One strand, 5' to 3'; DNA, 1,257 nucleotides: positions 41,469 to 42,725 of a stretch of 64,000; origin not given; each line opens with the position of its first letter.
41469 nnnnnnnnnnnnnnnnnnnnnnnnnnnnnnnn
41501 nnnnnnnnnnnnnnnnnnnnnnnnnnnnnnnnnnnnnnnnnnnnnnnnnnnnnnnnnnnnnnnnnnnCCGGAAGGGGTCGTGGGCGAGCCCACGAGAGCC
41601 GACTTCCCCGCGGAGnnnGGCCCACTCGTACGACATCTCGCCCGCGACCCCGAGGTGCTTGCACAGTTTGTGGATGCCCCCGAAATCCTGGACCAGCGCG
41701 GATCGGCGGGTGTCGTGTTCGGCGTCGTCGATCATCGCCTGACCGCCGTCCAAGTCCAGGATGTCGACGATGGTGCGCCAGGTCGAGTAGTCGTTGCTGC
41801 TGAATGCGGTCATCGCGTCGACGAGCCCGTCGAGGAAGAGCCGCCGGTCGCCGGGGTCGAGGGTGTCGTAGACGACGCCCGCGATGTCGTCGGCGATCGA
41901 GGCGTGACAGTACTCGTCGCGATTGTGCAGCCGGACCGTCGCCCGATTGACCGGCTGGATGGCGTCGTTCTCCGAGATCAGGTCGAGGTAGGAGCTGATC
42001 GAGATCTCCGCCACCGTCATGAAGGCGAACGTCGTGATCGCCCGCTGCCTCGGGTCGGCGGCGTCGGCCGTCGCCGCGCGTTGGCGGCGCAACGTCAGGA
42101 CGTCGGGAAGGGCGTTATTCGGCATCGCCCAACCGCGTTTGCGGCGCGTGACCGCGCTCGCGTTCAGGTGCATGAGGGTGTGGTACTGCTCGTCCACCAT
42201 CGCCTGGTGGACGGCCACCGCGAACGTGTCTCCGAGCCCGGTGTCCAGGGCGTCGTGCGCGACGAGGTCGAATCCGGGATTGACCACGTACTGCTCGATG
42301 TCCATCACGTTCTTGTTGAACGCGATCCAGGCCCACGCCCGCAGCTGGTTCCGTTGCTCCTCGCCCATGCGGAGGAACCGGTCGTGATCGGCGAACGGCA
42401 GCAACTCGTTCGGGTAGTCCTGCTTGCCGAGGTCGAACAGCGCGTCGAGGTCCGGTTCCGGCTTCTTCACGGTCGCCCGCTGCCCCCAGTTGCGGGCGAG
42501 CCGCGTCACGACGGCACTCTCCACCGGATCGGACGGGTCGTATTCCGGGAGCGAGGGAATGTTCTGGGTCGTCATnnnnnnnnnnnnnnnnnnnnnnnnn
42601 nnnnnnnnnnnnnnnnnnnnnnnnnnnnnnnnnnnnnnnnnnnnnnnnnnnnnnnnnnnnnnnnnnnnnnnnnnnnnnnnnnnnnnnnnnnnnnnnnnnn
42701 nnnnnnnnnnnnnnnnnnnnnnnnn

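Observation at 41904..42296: Complete AurF-type seven-ligand diiron site visible in the N-oxygenase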

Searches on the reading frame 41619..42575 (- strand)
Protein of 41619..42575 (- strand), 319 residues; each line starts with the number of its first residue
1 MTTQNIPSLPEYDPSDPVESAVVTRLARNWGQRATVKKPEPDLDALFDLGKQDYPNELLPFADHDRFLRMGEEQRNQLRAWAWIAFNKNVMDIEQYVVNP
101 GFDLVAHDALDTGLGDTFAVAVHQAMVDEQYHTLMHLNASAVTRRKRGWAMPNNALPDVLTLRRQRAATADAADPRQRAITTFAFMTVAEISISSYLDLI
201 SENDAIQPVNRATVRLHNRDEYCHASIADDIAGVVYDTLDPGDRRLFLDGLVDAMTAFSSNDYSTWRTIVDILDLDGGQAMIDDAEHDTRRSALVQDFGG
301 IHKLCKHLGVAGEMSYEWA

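Call 7: search_protein_families(library=pfam, proteins=[window:41619-42575:-], max_evalue=0.01)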
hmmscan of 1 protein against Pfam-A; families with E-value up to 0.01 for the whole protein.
window:41619-42575:- (319 aa): 1 family
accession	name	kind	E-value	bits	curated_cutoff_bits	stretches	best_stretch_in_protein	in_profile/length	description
PF11583.14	AurF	-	5.6e-50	170.5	29.6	1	17-309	2-282/282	P-aminobenzoate N-oxygenase AurF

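Call 8: search_solved_structures(query=window:41619-42575:-, max_evalue=1, show_alignments=4)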
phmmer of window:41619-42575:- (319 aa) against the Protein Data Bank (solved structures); distinct sequences matched with E-value up to 1: 3.
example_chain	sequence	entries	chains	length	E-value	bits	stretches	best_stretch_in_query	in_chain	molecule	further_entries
5hyg_A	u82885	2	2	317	2.5e-77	263.6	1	18-318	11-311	Uncharacterized protein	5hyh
3chh_A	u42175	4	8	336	1.6e-43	152.6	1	17-316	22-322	p-Aminobenzoate N-Oxygenase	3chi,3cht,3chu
2jcd_A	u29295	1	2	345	1.7e-43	152.5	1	17-316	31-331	N-OXIDASE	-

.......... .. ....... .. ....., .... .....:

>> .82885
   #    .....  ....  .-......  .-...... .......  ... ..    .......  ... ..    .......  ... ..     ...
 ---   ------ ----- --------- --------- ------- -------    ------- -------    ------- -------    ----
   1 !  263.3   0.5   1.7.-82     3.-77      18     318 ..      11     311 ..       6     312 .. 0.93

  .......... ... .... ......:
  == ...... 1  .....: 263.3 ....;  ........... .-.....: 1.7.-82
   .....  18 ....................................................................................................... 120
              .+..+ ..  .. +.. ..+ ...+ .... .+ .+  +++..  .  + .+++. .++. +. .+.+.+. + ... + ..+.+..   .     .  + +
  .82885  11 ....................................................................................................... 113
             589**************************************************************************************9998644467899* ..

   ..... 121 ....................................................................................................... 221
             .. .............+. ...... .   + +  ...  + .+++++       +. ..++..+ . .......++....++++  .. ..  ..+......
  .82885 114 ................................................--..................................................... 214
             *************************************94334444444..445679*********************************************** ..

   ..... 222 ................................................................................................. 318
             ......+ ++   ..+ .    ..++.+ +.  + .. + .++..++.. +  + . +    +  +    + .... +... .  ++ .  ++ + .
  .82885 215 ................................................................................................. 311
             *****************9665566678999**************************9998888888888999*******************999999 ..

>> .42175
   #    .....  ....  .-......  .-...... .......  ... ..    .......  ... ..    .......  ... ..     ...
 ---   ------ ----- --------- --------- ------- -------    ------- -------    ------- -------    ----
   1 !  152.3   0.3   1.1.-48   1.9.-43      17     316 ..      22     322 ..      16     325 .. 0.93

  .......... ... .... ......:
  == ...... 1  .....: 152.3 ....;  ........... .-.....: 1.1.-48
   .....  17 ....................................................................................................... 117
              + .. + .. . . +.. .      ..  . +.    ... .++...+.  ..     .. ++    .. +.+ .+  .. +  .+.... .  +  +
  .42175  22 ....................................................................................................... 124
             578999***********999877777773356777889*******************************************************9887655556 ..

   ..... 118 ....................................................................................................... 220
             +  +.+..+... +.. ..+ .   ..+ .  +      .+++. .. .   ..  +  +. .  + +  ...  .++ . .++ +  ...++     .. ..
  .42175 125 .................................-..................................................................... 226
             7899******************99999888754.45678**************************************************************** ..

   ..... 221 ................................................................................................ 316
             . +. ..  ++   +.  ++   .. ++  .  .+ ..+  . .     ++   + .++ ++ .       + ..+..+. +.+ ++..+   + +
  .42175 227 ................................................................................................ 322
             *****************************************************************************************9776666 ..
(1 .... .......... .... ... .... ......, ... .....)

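Call 15: find_homologous_proteins(query=window:41619-42575:-, max_evalue=1e-20)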
Query window:41619-42575:- (319 aa): 371 proteins with E <= 1e-20 among 2934 candidates; the best 120 are listed.
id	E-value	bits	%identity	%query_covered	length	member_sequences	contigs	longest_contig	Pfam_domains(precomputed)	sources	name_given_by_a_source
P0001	7.9e-201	684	94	100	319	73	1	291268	PF11583.15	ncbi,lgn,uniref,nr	ncbi:AurF N-oxygenase family protein [Rhodococcus opacus]|uniref:N-oxidase n=1 Tax=Rhodococcus opacu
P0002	1.9e-186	637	88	100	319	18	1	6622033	PF11583.15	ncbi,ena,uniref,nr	ncbi:AurF N-oxygenase family protein [Rhodococcus sp. WAY2]|uniref:AurF N-oxygenase family protein n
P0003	3.8e-181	619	86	100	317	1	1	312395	PF11583.15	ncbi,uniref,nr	ncbi:diiron oxygenase [Rhodococcus marinonascens]|uniref:diiron oxygenase n=1 Tax=Rhodococcus marino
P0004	2.7e-175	600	82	100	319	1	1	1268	PF11583.15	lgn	-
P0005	2.9e-175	600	82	100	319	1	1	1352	PF11583.15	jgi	jgi:hypothetical protein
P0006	6.5e-172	589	81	97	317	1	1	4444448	PF11583.15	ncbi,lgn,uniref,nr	ncbi:N-oxidase [Rhodococcus sp. WMMA185]|uniref:AurF N-oxygenase family protein n=1 Tax=Rhodococcus 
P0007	1.3e-171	588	82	98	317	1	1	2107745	PF11583.15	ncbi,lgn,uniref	ncbi:diiron oxygenase [Rhodococcus sp. NPDC049939]|uniref:diiron oxygenase n=1 Tax=Rhodococcus sp. N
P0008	1.1e-144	500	88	55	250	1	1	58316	PF11583.15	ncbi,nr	ncbi:MAG: hypothetical protein EOP32_03055 [Rhodococcus sp. (in: high G+C Gram-positive bacteria)]|n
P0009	1.4e-137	476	68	96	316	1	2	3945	PF11583.15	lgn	-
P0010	1.4e-135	470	69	94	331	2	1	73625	PF11583.15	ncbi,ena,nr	ncbi:MAG: diiron oxygenase [Rhodococcus sp.]|nr:diiron oxygenase [Rhodococcus sp. (in: high G+C Gram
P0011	7.2e-133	461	66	98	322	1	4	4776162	PF11583.15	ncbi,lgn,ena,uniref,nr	ncbi:diiron oxygenase [Rhodococcus triatomae]|uniref:p-aminobenzoate N-oxygenase AurF n=1 Tax=Rhodoc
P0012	3.7e-130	452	67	94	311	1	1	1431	PF11583.15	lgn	-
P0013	4.0e-129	449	63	98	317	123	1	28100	PF11583.15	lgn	-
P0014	3.8e-128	445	64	94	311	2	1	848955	PF11583.15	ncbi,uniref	ncbi:diiron oxygenase [Rhodococcus sp. NPDC058521]|uniref:diiron oxygenase n=1 Tax=Rhodococcus sp. N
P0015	4.3e-128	445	63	98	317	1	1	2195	PF11583.15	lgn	-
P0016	1.3e-127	444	64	100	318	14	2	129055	PF11583.15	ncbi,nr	ncbi:MAG: diiron oxygenase [Rhodococcus sp. (in: high G+C Gram-positive bacteria)]|nr:N-oxidase [Rho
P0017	2.7e-127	443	63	98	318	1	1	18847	PF11583.15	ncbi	-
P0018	3.5e-127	442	63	98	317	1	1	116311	PF11583.15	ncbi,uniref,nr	ncbi:AurF N-oxygenase family protein [Rhodococcoides yunnanense]|uniref:AurF N-oxygenase family prot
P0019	4.6e-127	442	62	98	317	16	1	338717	PF11583.15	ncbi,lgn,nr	ncbi:N-oxidase [Rhodococcus sp. 15-1154-1]|nr:diiron oxygenase [Rhodococcus sp. 15-1154-1] OZF09280.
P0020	1.1e-126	441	62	98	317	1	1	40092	PF11583.15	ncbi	ncbi:MAG: diiron oxygenase [Rhodococcus sp. (in: high G+C Gram-positive bacteria)]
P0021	2.5e-126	439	62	98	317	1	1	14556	PF11583.15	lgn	-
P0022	4.8e-126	439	62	98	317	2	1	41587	PF11583.15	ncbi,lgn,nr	ncbi:AurF N-oxygenase family protein [Rhodococcoides kyotonense]|nr:diiron oxygenase [Rhodococcus ky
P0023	5.8e-126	438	61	99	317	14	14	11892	PF11583.15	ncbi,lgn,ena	-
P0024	4.5e-125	435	63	98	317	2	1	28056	PF11583.15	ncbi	-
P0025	2.1e-124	433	61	99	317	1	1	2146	PF11583.15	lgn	-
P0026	2.5e-124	433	61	98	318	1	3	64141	PF11583.15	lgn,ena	-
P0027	3.2e-124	433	61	98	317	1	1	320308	PF11583.15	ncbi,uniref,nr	ncbi:diiron oxygenase [Rhodococcus sp. G-MC3]|uniref:diiron oxygenase n=1 Tax=Rhodococcus sp. G-MC3 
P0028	4.2e-124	432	62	98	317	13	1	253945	PF11583.15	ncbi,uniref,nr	ncbi:diiron oxygenase [Rhodococcus sp. H29-C3]|uniref:diiron oxygenase n=1 Tax=Rhodococcus sp. H29-C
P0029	5.0e-123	429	61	98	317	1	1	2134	PF11583.15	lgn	-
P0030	8.5e-123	428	60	98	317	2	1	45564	PF11583.15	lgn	-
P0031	2.2e-122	426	61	98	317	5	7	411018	PF11583.15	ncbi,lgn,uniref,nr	ncbi:diiron oxygenase [Rhodococcus sp. BP-252]|uniref:AurF N-oxygenase family protein n=1 Tax=unclas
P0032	3.7e-121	422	59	98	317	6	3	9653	PF11583.15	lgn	-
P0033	6.6e-121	422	63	95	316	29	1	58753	PF11583.15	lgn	-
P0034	4.1e-120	419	60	99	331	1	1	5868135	PF11583.15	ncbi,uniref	ncbi:AurF N-oxygenase family protein [Rhodococcus sp. ACT016]|uniref:AurF N-oxygenase family protein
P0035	6.7e-120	418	59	98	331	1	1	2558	PF11583.15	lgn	-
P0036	1.3e-118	414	60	97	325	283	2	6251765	PF11583.15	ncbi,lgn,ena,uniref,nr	ncbi:diiron oxygenase [Rhodococcus qingshengii]|uniref:diiron oxygenase n=1 Tax=Rhodococcus qingshen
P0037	1.7e-118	414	58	98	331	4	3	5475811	PF11583.15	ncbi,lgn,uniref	ncbi:diiron oxygenase [Prescottella soli]|uniref:Diiron oxygenase n=1 Tax=Prescottella soli TaxID=15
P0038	4.1e-118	412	58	98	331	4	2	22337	PF11583.15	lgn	-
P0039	7.5e-118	412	60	97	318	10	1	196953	PF11583.15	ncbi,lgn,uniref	ncbi:diiron oxygenase [Rhodococcus sp. 5A-K4]|uniref:diiron oxygenase n=1 Tax=Rhodococcus sp. 5A-K4 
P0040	1.1e-117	411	59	98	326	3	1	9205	PF11583.15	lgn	-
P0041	1.8e-117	410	60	97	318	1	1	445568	PF11583.15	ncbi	ncbi:diiron oxygenase [Rhodococcus erythropolis]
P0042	2.7e-117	410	59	99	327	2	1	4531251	PF11583.15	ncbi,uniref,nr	ncbi:diiron oxygenase [Prescottella sp. R16]|uniref:AurF N-oxygenase family protein n=1 Tax=Prescott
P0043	5.0e-117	409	57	98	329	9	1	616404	PF11583.15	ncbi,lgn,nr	ncbi:diiron oxygenase [Streptomyces lincolnensis]|nr:diiron oxygenase [Streptomyces lincolnensis]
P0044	6.6e-117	408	58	96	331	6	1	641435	PF11583.15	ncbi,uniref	ncbi:AurF N-oxygenase family protein [Rhodococcus sp. BE178]|uniref:AurF N-oxygenase family protein 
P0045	7.4e-117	408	58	98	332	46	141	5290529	PF11583.15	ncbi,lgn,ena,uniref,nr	ncbi:diiron oxygenase [Rhodococcus hoagii]|uniref:Diiron oxygenase n=1 Tax=Rhodococcus hoagii TaxID=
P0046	7.8e-117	408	58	98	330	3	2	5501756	PF11583.15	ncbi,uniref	ncbi:AurF N-oxygenase family protein [Prescottella agglutinans]|uniref:AurF N-oxygenase family prote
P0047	8.2e-117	408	61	95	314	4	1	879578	PF11583.15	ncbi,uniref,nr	ncbi:diiron oxygenase [Rhodococcus sp. IEGM 1318]|uniref:diiron oxygenase n=1 Tax=Rhodococcus sp. IE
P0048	2.1e-116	407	57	98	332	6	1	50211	PF11583.15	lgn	-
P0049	2.3e-116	407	58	98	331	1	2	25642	PF11583.15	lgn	-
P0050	2.5e-116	407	57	99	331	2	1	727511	PF11583.15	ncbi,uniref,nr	ncbi:AurF N-oxygenase family protein [Rhodococcus spongiicola]|uniref:Diiron oxygenase n=1 Tax=Rhodo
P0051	4.6e-115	402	57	98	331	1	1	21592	PF11583.15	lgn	-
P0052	1.2e-114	401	56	99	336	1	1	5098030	PF11583.15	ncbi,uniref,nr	ncbi:diiron oxygenase [Rhodococcus sp. ABRD24]|uniref:AurF N-oxygenase family protein n=1 Tax=Rhodoc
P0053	1.5e-114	401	58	98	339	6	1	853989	PF11583.15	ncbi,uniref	ncbi:diiron oxygenase [Streptomyces sp. NPDC088400]|uniref:AurF N-oxygenase family protein n=1 Tax=S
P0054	5.1e-114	399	57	98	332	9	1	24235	PF11583.15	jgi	jgi:hypothetical protein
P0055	1.1e-113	398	58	97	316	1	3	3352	PF11583.15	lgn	-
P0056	3.2e-113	396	57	98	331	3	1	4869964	PF11583.15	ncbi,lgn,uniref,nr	ncbi:AurF N-oxygenase family protein [Rhodococcus sp. SGAir0479]|uniref:AurF N-oxygenase family prot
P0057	3.9e-113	396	56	98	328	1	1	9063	PF11583.15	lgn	-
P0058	4.2e-113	396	57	98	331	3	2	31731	PF11583.15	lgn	-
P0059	8.4e-113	395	56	98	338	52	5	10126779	PF11583.15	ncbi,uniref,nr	ncbi:AurF N-oxygenase family protein [Streptomyces chartreusis]|uniref:AurF N-oxygenase family prote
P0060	2.2e-112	394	60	96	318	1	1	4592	PF11583.15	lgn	-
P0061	8.3e-112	392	56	98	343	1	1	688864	PF11583.15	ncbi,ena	-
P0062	8.9e-112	392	59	95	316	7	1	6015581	PF11583.15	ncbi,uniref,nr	ncbi:diiron oxygenase [Rhodococcus sp. OK302]|uniref:diiron oxygenase n=1 Tax=Rhodococcus sp. OK302 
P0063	1.1e-111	391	56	98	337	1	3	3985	PF11583.15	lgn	-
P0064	1.6e-111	391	54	99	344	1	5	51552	PF11583.15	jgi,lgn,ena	jgi:hypothetical protein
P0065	3.6e-111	390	57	98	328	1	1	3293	PF11583.15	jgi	jgi:alpha-N-dichloroacetyl-p-aminophenylserinol N-oxygenase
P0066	7.1e-111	389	55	98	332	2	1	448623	PF11583.15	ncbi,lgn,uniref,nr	ncbi:para-aminobenzoate N-oxygenase AurF [Rhodococcus sp. OK519]|uniref:AurF N-oxygenase family prot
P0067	7.6e-111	389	53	97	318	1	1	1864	PF11583.15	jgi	jgi:hypothetical protein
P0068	1.9e-110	387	52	100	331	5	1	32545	PF11583.15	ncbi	-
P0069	3.6e-110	386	55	97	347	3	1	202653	PF11583.15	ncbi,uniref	ncbi:diiron oxygenase [Kitasatospora sp. NPDC059577]|uniref:AurF N-oxygenase family protein n=1 Tax=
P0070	8.0e-110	385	54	98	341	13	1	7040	PF11583.15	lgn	-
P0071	8.7e-110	385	53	98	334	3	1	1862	PF11583.15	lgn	-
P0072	1.3e-109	384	54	97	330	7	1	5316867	PF11583.15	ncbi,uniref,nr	ncbi:para-aminobenzoate N-oxygenase AurF [Streptomyces sp. 1114.5]|uniref:AurF N-oxygenase family pr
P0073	1.6e-109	384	54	98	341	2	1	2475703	PF11583.15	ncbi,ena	-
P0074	1.8e-109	384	54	97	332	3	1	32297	PF11583.15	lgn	-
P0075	2.0e-109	384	53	97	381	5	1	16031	PF11583.15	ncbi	-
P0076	3.5e-109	383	54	98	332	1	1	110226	PF11583.15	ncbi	ncbi:AurF N-oxygenase family protein [Streptomyces sp. NPDC054863]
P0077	4.1e-109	383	54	98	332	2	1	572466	PF11583.15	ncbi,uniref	ncbi:diiron oxygenase [Streptomyces axinellae]|uniref:N-oxidase n=1 Tax=Streptomyces axinellae TaxID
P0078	7.3e-109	382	53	97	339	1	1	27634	PF11583.15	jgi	jgi:alpha-N-dichloroacetyl-p-aminophenylserinol N-oxygenase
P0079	1.4e-108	381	53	98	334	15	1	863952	PF11583.15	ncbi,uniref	ncbi:diiron oxygenase [Nocardia sp. NPDC051321]|uniref:diiron oxygenase n=1 Tax=Nocardia sp. NPDC051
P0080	6.1e-108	379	55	98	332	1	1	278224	PF11583.15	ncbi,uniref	ncbi:AurF N-oxygenase family protein [Rhodococcus daqingensis]|uniref:Diiron oxygenase n=1 Tax=Rhodo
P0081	6.8e-108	379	58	95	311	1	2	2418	PF11583.15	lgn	-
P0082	1.0e-107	378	52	98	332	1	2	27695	PF11583.15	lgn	-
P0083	1.5e-107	378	52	98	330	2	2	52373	PF11583.15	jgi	-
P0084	2.3e-107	377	54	98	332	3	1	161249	PF11583.15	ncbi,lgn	-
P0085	4.9e-107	376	53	99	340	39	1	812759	PF11583.15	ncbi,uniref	ncbi:diiron oxygenase [Streptomyces olivaceus]|uniref:diiron oxygenase n=1 Tax=Streptomyces olivaceu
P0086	5.6e-107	376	53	97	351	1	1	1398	PF11583.15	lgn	-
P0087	2.2e-106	374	52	100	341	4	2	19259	PF11583.15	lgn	-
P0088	7.9e-106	372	53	99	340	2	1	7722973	PF11583.15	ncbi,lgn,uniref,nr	ncbi:diiron oxygenase [Streptomyces sp. NBC_01012]|uniref:AurF N-oxygenase family protein n=1 Tax=St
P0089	8.4e-106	372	51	98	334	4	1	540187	PF11583.15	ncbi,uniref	ncbi:AurF N-oxygenase family protein [Nocardia colli]|uniref:AurF N-oxygenase family protein n=1 Tax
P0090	9.5e-106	372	54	98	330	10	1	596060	PF11583.15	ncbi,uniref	ncbi:diiron oxygenase [Rhodococcus oryzae]|uniref:diiron oxygenase n=1 Tax=Rhodococcus oryzae TaxID=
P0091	9.9e-106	372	53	97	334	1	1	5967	PF11583.15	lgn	-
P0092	3.0e-105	370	53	99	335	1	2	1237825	PF11583.15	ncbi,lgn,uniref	ncbi:diiron oxygenase [Streptomyces sp. Y7]|uniref:AurF N-oxygenase family protein n=1 Tax=Streptomy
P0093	4.9e-105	369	52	97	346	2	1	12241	PF11583.15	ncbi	ncbi:MAG: AurF N-oxygenase family protein [Pseudonocardiaceae bacterium]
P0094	5.0e-105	369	50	97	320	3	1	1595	PF11583.15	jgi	jgi:hypothetical protein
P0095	7.1e-105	369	52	99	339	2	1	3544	PF11583.15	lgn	-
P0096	7.8e-105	369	51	99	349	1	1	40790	PF11583.15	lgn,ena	-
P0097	1.1e-104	368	51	99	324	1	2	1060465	PF11583.15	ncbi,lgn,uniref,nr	ncbi:AurF N-oxygenase family protein [Nocardia pseudobrasiliensis]|uniref:Para-aminobenzoate N-oxyge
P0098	1.4e-104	368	52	99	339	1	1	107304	PF11583.15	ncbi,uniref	ncbi:diiron oxygenase [Streptomyces sp. NPDC059092]|uniref:AurF N-oxygenase family protein n=1 Tax=S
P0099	1.7e-104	368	51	99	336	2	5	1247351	PF11583.15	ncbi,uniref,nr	ncbi:diiron oxygenase [Streptomyces sp. NPDC101062]|uniref:AurF N-oxygenase family protein n=1 Tax=u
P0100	3.8e-104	367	53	98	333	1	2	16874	PF11583.15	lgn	-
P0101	5.3e-104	366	52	99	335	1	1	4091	PF11583.15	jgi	jgi:hypothetical protein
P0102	1.0e-103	365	52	98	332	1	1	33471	PF11583.15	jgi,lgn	jgi:hypothetical protein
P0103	1.1e-103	365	54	97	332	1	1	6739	PF11583.15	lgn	-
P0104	1.4e-103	365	53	98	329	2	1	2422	PF11583.15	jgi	jgi:hypothetical protein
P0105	1.5e-103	365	51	98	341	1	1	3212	PF11583.15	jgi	jgi:alpha-N-dichloroacetyl-p-aminophenylserinol N-oxygenase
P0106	7.1e-103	362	52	99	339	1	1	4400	PF11583.15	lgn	-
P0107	9.6e-103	362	50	99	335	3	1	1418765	PF11583.15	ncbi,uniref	ncbi:diiron oxygenase [Streptomyces sp. NPDC088116]|uniref:AurF N-oxygenase family protein n=1 Tax=S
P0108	1.1e-102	362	54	98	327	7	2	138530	PF11583.15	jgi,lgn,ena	-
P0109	1.1e-102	362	51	99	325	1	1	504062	PF11583.15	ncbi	ncbi:diiron oxygenase [Streptomyces sp. NPDC002643]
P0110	1.2e-102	362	51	99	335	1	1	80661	PF11583.15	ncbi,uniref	ncbi:AurF N-oxygenase family protein [Streptomyces chartreusis]|uniref:AurF N-oxygenase family prote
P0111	1.7e-102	361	52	100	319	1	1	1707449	PF11583.15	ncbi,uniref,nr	ncbi:diiron oxygenase [Antrihabitans sp. YC2-6]|uniref:AurF N-oxygenase family protein n=1 Tax=Antri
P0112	1.8e-102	361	53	95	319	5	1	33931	PF11583.15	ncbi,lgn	-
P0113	5.4e-102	359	55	98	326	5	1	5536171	PF11583.15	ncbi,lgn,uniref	ncbi:AurF N-oxygenase family protein [Rhodococcus indonesiensis]|uniref:AurF N-oxygenase family prot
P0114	6.6e-102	359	53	98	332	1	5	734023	PF11583.15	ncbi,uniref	ncbi:diiron oxygenase [Rhodococcus sp. NPDC058514]|uniref:AurF N-oxygenase family protein n=1 Tax=un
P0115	7.0e-102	359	54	95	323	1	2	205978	PF11583.15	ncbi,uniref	ncbi:diiron oxygenase [Rhodococcus sp. NPDC127528]|uniref:AurF N-oxygenase family protein n=1 Tax=un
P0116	7.4e-102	359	54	98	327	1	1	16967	PF11583.15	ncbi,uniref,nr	ncbi:AurF N-oxygenase family protein [Rhodococcus phenolicus]|uniref:AurF N-oxygenase family protein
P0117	1.3e-101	358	53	95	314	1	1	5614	PF11583.15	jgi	jgi:hypothetical protein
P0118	1.5e-101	358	51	99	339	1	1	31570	PF11583.15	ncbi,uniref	ncbi:AurF N-oxygenase family protein [Streptomyces sp. x-80]|uniref:AurF N-oxygenase family protein 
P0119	1.5e-101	358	53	97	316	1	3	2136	PF11583.15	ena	-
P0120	1.8e-101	358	51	100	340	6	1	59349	PF11583.15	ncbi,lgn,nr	ncbi:diiron oxygenase [Streptomyces ureilyticus]|nr:diiron oxygenase [Streptomyces ureilyticus]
